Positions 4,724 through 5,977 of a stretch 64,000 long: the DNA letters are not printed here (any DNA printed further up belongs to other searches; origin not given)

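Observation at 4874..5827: Shared C-terminal module D-x-D-x-DG-x-x-D...KNGYNPL(G/S) on three otherwise unrelated secreted proteins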

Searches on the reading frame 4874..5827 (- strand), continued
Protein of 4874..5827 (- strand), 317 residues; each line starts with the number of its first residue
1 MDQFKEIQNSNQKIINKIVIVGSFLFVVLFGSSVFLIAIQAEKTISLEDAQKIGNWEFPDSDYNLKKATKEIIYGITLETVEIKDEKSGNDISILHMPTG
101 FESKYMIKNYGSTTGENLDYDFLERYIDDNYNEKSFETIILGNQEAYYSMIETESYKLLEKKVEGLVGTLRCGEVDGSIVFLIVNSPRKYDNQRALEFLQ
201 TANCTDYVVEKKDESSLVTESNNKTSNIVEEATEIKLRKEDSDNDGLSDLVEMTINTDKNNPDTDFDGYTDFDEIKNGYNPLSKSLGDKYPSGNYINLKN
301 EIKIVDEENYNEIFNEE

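Call 25: find_related_loci(query=A1, collection=genome_contigs, flank=10000)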
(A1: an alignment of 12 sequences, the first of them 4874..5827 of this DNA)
Query A1 (317 aa) in genome_contigs; peptide patterns used: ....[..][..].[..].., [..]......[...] (x = any residue, [..] = any of these).
336 stretches matched a pattern; 97 encode a relative of the query (tblastn E <= 1e-3); the best 80 are kept; 80 distinct loci.
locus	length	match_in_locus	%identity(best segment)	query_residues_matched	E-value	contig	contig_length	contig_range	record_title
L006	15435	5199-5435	55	230-306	1e-15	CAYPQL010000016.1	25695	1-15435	MAG TPA_asm: uncultured Candidatus Saccharibacteria bacterium isolate SRP256446_co1_206 genome assembly, contig: NODE_46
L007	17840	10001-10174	55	228-284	1e-10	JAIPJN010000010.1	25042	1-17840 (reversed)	MAG: Patescibacteria group bacterium isolate Tobar14m-G36 Tobar14m-C1204, whole genome shotgun sequence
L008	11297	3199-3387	46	230-287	2e-9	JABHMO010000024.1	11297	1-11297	MAG: Candidatus Falkowbacteria bacterium isolate SI037S2_bin7 k141_737684, whole genome shotgun sequence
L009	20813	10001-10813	52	226-287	5e-9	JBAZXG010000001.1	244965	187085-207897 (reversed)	MAG: Patescibacteria group bacterium isolate SO_2017_GW1_50 NODE_392_length_244965_cov_1.676121_OW334_2017, whole genome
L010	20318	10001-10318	33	182-282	9e-9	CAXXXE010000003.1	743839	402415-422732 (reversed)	MAG: Desulfatiglandales bacterium isolate d5234fa8-f814-4557-af24-a28d4dae9633 genome assembly, contig: contig_3, whole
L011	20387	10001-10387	44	241-309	1e-8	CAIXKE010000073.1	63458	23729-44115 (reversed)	MAG: Akkermansiaceae bacterium isolate Loclat_bin-13236 genome assembly, contig: bin-13236:073/112, whole genome shotgun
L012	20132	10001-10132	55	241-284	1e-8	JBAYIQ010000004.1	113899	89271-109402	MAG: Patescibacteria group bacterium isolate SO_2016_GW1_34 scaffold00383_OW334_2016, whole genome shotgun sequence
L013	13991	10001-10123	56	241-281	1e-8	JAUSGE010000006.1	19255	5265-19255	MAG: bacterium isolate E14_metabat.bin.105 E14_k141_702465, whole genome shotgun sequence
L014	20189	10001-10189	40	241-306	2e-8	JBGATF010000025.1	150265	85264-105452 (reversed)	MAG: Limisphaerales bacterium isolate MAG_AAO_H10.62 AAOH10-62_opera_contig_576, whole genome shotgun sequence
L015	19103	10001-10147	47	236-284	3e-8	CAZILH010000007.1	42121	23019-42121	MAG TPA_asm: uncultured Gammaproteobacteria bacterium isolate SRP220891_co1_37 genome assembly, contig: NODE_1773_length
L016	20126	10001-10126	55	241-282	4e-8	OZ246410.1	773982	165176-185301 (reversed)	MAG: uncultured Methanosarcinales archaeon isolate SRP193066_co2_46 genome assembly, chromosome: 1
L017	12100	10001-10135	49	241-285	4e-8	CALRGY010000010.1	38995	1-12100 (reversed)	MAG: Candidatus Uhrbacteria bacterium isolate TrH-25oct19-103 genome assembly, contig: TrH-25oct19-C1705, whole genome s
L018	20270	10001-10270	34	231-309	5e-8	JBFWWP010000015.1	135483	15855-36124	MAG: Planctomycetota bacterium isolate CA_2019_TPBS_12 NODE_1138_length_135483_cov_16.147995_TPBS, whole genome shotgun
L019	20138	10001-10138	52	240-285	3e-8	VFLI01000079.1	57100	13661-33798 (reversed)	MAG: Spirochaetia bacterium isolate Bin_58_12 c_000000035858, whole genome shotgun sequence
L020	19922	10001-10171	44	241-290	2e-8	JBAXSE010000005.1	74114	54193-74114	MAG: Candidatus Falkowbacteria bacterium isolate ELA601 MAG601_5, whole genome shotgun sequence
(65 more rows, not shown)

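Call 35: predict_structure(alignment_id=A1)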
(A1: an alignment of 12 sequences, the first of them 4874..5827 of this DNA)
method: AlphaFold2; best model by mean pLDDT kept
length: 317 residues; sequences in the alignment: 12
mean_pLDDT: 71.6   pTM: 0.50
mean pLDDT of the five models: 71.6, 69.8, 69.7, 69.7, 67.8
residues with pLDDT >= 90: 60; 70-90: 137; 50-70: 63; < 50: 57
segments of 3 or more residues with pLDDT < 50: 3-8, 10-12, 16-18, 29-40, 208-233
pLDDT, mean of each block of 10 residues (from residue 1): 47 49 50 42 76 87 91 80 93 87 59 60 68 74 75 59 83 72 88 91 63 31 34 57 89 87 89 92 75 82 87 77
secondary structure, 60 per line:
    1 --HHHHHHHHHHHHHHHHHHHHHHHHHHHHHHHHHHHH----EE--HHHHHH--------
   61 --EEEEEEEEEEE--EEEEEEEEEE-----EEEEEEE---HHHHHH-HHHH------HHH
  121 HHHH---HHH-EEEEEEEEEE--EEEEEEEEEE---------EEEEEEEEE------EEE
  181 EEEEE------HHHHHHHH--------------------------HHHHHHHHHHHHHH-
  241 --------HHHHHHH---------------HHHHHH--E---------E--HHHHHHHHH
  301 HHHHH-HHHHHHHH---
elements in order: H3-38 H47-52 E63-73 E76-85 E91-97 H101-106 H108-111 H118-124 E132-141 E144-153 E163-171 E178-185 H192-199 H226-239 H249-255 H271-276 H292-305 H307-314

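Call 37: fold_search(model_id=the predicted structure, library=pdb)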
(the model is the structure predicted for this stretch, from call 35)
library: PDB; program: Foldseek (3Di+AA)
matches with E <= 10: 1445; with E <= 0.001: 0
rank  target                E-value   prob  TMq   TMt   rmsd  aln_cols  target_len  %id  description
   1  3lyd_B                2.0e-03  0.99  0.19  0.33  10.1       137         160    8  Crystal structure of Putative uncharacterized protein from Jonesia denitrificans (released 2010-03-09)
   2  5yfg_MODEL_1_A        2.4e-03  1.00  0.25  0.40  10.5       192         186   10  SOLUTION STRUCTURE OF HUMAN MOG1 (released 2017-11-01)
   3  1sxx                  3.0e-03  0.38  0.13  0.20  15.2       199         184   11  1.0 A Crystal Structure of D129A/L130A Mutant of Nitrophorin 4 Complexed with Nitric Oxide (released 2004-06-08)
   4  2ofr                  3.7e-03  0.28  0.12  0.18  17.0       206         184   11  1.00 A Crystal Structure Of V36A/D129A/L130A Mutant of Nitrophorin 4 From Rhodnius Prolixus Complexed With Nitric Oxide  (released 2008-01-08)
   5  4rth_A                4.9e-03  1.00  0.26  0.45   8.6       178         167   13  The crystal structure of PsbP from Zea mays (released 2015-03-11)
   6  3lyd_A                5.2e-03  0.97  0.20  0.34  10.0       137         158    8  Crystal structure of Putative uncharacterized protein from Jonesia denitrificans (released 2010-03-09)
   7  4rth_B                5.5e-03  0.98  0.24  0.40   9.1       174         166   15  The crystal structure of PsbP from Zea mays (released 2015-03-11)
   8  8z9d_P                7.6e-03  0.99  0.26  0.41   9.5       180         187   10  cryo-EM structure of PSII-LHCII megacomplex from spinach (released 2024-11-13)
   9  1v2b_B                8.0e-03  0.99  0.25  0.47   8.9       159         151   13  Crystal Structure of PsbP Protein in the Oxygen-Evolving Complex of Photosystem II from Higher Plants (released 2004-05-18)
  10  4rti                  1.1e-02  0.98  0.25  0.41   8.4       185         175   10  The crystal structure of PsbP from Spinacia oleracea (released 2015-03-11)
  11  6xrb_A                1.2e-02  0.93  0.20  0.37  12.4       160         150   14  Crystal structure of SciW from Salmonella typhimurium (released 2020-12-30)
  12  6e5d                  1.3e-02  0.90  0.22  0.35  10.2       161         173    9  Crystal structure of LpqN involved in cell envelope biogenesis of Mycobacterium tuberculosis (released 2019-07-24)
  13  6xrf_H                1.3e-02  0.97  0.19  0.39  15.0       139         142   10  EagT6 Tse6 NT complex (released 2020-12-30)
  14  6xrf_G                1.5e-02  0.97  0.19  0.41  14.8       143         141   10  EagT6 Tse6 NT complex (released 2020-12-30)
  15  6xrb_B                1.6e-02  0.91  0.21  0.39  11.4       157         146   14  Crystal structure of SciW from Salmonella typhimurium (released 2020-12-30)
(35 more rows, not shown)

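Call 42: find_encoding_contigs(protein=P0006, flank=6000, max_places=1)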
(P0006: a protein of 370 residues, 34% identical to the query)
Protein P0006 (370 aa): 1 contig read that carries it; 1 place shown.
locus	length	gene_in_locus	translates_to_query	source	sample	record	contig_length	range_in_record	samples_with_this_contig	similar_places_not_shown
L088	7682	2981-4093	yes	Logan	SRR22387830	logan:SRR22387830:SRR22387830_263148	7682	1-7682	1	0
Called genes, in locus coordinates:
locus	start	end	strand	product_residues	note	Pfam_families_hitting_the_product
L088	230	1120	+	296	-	PF01435:Peptidase_M48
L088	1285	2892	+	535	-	PF01435:Peptidase_M48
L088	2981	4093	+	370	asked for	PF18884:TSP3_bac (faint)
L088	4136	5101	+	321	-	PF01435:Peptidase_M48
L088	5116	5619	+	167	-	PF18884:TSP3_bac (faint)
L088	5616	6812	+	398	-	PF07690:MFS_1, PF12832:MFS_1_like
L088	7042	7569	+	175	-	-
